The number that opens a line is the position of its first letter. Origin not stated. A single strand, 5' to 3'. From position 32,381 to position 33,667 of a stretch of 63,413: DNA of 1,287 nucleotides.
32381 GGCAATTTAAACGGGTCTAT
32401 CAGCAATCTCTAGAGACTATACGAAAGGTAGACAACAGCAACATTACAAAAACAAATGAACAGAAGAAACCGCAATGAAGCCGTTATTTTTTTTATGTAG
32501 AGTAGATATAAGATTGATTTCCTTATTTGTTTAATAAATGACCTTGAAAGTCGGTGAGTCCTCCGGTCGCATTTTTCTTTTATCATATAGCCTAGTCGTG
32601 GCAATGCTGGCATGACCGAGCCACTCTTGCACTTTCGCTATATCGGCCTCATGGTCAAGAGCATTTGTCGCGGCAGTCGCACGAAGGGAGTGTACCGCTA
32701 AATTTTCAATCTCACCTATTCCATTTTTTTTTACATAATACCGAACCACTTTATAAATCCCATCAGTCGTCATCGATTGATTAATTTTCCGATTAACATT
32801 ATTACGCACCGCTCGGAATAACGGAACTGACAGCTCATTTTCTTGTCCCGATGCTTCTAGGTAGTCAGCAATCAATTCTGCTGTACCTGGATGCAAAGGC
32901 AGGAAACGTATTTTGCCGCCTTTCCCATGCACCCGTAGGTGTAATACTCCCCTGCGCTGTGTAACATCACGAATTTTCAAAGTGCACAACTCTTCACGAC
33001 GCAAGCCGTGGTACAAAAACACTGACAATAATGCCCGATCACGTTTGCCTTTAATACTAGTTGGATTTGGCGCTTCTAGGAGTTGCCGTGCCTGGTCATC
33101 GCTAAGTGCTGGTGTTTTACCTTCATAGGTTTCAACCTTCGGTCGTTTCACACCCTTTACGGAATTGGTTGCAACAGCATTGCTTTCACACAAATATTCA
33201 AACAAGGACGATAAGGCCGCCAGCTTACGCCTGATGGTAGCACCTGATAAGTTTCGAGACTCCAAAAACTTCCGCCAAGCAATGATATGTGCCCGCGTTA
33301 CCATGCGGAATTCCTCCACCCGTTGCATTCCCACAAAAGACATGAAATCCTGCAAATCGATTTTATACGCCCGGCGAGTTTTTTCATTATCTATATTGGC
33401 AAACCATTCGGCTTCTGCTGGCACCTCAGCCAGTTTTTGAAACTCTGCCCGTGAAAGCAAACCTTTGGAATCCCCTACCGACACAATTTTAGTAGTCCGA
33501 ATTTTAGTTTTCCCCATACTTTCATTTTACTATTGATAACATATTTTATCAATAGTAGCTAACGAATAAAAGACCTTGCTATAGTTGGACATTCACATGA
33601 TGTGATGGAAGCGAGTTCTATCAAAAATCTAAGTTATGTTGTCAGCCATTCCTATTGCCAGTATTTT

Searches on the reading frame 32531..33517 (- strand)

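Call 88: search_protein_families(library=pfam, proteins=[window:32531-33517:-], max_evalue=0.00001)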
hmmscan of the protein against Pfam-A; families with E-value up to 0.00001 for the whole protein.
window:32531-33517:- (328 aa): 3 families
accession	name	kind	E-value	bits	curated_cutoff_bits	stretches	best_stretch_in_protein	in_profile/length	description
PF00589.27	Phage_integrase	-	3.4e-28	99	27.1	1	138-313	3-167/172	Phage integrase family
PF02899.23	Phage_int_SAM_1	-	2.6e-09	37.7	22.3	1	45-110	16-80/83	Phage integrase, N-terminal SAM-like domain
PF13495.12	Phage_int_SAM_4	-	4.3e-07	30.7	27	1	45-111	16-80/85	Phage integrase, N-terminal SAM-like domain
